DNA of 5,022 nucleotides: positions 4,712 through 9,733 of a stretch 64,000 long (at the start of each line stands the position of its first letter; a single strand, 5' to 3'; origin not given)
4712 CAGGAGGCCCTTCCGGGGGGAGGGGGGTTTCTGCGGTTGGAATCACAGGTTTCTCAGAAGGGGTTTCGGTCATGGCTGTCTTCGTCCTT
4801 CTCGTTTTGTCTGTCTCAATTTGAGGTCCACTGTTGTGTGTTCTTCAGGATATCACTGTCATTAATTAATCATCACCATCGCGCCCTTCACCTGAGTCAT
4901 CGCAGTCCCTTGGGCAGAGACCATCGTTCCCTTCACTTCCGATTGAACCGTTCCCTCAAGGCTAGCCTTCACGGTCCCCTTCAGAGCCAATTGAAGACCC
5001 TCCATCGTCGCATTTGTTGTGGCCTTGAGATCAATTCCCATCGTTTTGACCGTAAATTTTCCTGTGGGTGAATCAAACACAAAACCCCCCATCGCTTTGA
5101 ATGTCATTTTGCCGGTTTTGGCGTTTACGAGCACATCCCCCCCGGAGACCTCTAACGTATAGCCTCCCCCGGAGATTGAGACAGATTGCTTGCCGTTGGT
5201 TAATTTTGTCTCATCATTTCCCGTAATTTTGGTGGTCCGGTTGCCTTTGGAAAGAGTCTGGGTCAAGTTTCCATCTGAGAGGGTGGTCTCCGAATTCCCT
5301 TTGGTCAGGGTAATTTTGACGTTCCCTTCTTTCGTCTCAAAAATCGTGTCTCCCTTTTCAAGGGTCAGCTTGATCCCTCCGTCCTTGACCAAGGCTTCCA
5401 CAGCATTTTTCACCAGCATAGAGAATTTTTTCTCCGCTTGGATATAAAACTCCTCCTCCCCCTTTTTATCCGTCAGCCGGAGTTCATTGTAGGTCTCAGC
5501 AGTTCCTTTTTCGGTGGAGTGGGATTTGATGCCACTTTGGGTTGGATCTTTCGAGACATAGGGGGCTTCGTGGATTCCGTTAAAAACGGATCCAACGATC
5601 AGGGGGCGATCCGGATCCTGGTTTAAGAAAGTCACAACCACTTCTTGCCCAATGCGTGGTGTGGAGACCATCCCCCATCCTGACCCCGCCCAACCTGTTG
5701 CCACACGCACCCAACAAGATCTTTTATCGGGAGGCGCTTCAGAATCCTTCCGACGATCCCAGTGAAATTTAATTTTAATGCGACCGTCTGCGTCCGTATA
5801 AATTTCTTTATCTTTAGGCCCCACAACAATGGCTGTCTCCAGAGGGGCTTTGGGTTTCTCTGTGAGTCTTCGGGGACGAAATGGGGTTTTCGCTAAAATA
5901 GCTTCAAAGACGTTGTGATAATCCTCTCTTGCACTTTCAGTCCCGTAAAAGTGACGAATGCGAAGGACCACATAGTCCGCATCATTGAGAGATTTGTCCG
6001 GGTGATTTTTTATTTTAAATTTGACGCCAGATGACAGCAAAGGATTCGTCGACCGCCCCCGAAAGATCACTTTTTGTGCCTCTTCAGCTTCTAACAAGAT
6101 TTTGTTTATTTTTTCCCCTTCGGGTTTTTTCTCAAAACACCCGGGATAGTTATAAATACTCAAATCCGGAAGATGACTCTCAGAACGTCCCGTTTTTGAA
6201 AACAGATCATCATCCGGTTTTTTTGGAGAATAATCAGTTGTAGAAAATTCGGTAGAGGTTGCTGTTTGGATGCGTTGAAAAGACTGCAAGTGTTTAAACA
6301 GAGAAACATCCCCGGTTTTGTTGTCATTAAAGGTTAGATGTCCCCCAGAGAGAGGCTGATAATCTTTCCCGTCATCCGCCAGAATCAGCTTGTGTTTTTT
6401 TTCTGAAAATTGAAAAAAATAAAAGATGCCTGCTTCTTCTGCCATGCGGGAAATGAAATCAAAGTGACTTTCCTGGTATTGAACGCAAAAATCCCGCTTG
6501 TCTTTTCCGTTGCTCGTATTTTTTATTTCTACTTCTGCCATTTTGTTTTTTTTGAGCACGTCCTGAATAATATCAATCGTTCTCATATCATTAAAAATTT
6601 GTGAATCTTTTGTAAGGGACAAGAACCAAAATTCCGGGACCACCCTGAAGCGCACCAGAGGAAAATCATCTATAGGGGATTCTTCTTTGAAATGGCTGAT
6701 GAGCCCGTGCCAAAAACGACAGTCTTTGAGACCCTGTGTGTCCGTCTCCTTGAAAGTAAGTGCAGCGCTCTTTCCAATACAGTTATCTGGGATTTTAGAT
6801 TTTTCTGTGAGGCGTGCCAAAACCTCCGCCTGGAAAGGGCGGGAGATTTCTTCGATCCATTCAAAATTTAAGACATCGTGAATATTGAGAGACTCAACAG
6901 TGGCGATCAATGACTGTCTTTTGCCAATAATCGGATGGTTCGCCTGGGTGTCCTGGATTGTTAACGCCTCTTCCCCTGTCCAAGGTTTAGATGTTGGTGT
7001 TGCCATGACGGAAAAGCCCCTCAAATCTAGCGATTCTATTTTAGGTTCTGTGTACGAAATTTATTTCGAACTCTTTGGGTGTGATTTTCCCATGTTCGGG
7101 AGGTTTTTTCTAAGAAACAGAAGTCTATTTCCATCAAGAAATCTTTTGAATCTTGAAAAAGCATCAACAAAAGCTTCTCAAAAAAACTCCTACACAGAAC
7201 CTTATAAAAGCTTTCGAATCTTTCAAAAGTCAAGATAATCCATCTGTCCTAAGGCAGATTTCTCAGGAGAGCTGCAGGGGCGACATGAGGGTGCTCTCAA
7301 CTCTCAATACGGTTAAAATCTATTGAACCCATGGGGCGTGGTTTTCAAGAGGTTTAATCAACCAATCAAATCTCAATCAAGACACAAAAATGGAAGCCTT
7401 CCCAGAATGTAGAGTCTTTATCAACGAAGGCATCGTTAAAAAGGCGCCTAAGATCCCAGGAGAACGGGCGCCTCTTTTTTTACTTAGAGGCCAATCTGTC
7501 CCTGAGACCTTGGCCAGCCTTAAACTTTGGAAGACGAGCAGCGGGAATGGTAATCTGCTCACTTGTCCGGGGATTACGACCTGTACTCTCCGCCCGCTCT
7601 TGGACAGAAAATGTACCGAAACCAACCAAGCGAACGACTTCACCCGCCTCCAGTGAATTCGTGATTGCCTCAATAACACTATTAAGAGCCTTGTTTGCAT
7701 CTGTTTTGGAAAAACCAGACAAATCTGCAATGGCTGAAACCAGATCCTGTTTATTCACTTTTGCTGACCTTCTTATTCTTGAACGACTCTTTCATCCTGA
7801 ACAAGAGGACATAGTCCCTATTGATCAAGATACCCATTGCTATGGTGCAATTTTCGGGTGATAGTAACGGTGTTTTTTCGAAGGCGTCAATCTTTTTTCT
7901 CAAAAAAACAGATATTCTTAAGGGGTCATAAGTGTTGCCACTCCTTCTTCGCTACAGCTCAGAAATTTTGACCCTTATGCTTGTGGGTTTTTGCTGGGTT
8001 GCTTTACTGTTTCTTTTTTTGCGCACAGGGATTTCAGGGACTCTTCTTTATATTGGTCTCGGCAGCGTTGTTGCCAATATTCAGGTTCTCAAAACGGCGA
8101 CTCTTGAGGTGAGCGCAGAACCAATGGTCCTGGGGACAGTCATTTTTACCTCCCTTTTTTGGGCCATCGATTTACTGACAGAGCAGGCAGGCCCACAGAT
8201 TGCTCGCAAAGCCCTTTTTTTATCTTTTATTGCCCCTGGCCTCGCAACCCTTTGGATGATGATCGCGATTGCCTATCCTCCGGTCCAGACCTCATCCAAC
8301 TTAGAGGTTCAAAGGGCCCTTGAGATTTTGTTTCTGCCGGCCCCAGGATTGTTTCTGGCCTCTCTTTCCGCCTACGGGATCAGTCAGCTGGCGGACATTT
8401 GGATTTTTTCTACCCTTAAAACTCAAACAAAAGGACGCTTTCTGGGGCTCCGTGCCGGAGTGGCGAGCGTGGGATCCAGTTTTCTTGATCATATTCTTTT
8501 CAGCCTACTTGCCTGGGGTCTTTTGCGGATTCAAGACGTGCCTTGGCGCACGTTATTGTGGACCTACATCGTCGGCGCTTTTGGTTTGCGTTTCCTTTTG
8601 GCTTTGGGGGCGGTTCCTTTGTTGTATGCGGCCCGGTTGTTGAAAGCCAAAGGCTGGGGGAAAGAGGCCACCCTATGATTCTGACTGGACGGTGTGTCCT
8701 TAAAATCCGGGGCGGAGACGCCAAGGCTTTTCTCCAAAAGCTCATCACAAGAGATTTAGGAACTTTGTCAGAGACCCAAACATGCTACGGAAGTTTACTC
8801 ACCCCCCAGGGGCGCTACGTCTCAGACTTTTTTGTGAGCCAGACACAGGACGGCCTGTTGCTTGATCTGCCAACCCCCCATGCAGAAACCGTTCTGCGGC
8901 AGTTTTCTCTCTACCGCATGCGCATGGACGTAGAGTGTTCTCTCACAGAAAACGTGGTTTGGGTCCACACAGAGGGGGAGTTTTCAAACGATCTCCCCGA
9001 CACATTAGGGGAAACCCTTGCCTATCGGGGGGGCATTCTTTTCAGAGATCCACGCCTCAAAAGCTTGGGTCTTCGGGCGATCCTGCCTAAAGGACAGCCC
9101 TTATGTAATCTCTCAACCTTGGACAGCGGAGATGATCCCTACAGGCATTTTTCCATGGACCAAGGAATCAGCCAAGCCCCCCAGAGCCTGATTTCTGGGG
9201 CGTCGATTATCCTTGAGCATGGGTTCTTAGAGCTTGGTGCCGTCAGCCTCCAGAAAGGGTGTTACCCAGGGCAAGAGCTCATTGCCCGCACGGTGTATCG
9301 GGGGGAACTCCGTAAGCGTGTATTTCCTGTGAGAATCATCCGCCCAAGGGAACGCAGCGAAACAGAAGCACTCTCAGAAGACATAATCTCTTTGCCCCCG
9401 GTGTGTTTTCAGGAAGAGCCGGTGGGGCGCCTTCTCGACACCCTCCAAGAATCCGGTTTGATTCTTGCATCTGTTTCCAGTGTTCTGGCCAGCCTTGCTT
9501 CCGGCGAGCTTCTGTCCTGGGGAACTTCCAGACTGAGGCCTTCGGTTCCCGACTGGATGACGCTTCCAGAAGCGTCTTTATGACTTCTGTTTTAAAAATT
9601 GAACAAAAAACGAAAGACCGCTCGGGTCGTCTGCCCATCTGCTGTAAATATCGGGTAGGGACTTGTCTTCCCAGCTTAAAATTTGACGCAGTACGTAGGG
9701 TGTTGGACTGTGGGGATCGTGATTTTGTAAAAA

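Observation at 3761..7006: VgrG / YwqK-type MORN-repeat protein / DUF4280 triad with no recognisable toxin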

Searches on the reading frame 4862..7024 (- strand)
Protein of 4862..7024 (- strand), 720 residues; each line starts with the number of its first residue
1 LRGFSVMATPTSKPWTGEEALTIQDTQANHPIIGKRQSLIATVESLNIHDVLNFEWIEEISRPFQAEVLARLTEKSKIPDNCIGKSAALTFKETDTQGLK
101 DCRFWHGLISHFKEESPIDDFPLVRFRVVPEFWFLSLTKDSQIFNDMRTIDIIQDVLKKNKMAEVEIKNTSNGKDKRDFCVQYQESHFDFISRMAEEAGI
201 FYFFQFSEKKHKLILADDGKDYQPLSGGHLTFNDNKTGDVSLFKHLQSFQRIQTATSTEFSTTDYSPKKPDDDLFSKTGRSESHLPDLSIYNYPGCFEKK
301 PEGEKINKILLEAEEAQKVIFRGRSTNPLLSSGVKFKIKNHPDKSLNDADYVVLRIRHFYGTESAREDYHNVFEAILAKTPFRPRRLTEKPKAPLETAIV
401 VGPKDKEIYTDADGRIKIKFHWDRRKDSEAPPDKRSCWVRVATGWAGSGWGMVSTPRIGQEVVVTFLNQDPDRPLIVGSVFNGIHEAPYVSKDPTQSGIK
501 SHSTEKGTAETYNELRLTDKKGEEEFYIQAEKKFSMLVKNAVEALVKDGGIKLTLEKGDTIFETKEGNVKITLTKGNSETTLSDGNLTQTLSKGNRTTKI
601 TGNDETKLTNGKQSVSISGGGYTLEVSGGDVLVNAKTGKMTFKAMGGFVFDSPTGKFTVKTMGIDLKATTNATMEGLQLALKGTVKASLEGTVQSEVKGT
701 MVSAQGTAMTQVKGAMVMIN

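Call 3: search_protein_families(library=pfam, proteins=[window:4862-7024:-], max_evalue=0.01)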
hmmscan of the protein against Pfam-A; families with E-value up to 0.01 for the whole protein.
window:4862-7024:- (720 aa): 5 families
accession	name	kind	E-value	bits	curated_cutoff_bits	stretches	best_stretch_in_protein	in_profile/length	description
PF05954.17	Phage_GPD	-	9.5e-69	232.3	30.1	1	58-360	2-301/305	Phage tail baseplate hub (GPD)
PF22178.3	Gp5_trimer_C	-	9.1e-13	48.8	30.9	1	497-608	1-104/112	Bacteriophage T4 gp5 C-terminal trimerisation domain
PF04717.18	Phage_base_V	-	9.6e-13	48.7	23.8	1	411-481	12-75/75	Type VI secretion system/phage-baseplate injector OB domain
PF20093.5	DUF6484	-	4.9e-05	24.4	27.6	1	456-478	37-59/61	Domain of unknown function (DUF6484)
PF10106.14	DUF2345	-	0.0041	17.4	30.7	0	524-572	44-92/151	Uncharacterized protein conserved in bacteria (DUF2345)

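Call 5: search_protein_families(library=ncbifam, proteins=[window:4862-7024:-], max_evalue=0.01)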
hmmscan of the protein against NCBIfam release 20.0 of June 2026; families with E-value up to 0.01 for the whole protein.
window:4862-7024:- (720 aa): 4 families
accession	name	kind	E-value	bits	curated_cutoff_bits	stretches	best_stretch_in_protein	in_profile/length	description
TIGR03361.1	VI_Rhs_Vgr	subfamily_domain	2.7e-140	468.4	186.35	1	51-546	14-508/513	type VI secretion system tip protein TssI/VgrG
TIGR01646.1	vgr_GE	subfamily_domain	1.2e-103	347.7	121.8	1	50-533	2-480/480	type VI secretion system tip protein VgrG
NF033848.1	VgrG_rel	hypoth_equivalog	1e-12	47.2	275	1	397-524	379-484/547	VgrG-related protein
NF041249.1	T6SS_TssI_Fran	equivalog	5.1e-07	29.8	100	2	524-637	42-142/163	type VI secretion system tip protein TssI/VgrG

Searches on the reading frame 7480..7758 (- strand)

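Call 3: search_protein_families(library=pfam, proteins=[window:7480-7758:-], max_evalue=0.01)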
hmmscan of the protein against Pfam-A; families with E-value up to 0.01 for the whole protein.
window:7480-7758:- (92 aa): 3 families
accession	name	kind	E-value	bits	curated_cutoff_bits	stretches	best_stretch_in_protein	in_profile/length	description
PF00216.26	Bac_DNA_binding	-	1.9e-31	108.6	22.4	1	1-89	1-89/90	Bacterial DNA-binding protein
PF18291.6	HU-HIG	-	1.2e-07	32.2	26.2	1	2-89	33-118/125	HU domain fused to wHTH, Ig, or Glycine-rich motif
PF18175.6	HU-CCDC81_bac_2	-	0.00012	22.3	35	1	6-55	3-52/70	CCDC81-like prokaryotic HU domain 2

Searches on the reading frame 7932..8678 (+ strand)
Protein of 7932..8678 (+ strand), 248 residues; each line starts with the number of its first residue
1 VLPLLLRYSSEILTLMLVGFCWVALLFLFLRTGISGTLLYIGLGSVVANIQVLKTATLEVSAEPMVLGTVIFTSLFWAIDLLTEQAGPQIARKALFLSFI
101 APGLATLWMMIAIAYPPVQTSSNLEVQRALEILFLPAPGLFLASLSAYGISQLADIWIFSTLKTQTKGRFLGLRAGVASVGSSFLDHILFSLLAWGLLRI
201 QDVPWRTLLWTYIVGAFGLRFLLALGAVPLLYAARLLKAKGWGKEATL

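Call 3: search_protein_families(library=pfam, proteins=[window:7932-8678:+], max_evalue=0.01)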
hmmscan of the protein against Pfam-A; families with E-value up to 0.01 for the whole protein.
window:7932-8678:+ (248 aa): 1 family
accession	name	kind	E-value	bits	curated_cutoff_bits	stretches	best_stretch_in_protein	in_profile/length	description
PF02592.20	Vut_1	-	4.6e-29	102.2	27.2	1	67-233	2-151/152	Putative vitamin uptake transporter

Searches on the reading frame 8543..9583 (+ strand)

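Call 3: search_protein_families(library=pfam, proteins=[window:8543-9583:+], max_evalue=0.01)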
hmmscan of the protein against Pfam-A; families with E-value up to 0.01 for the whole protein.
window:8543-9583:+ (346 aa): 2 families
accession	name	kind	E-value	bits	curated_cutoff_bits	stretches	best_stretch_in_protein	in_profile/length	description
PF01571.26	GCV_T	-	2.6e-07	30.6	25.6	1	51-128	49-127/255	Aminomethyltransferase folate-binding domain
PF25455.1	Beta-barrel_CAF17_C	-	0.0022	18.1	25.7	1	256-340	1-69/70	CAF17, C-terminal beta-barrel domain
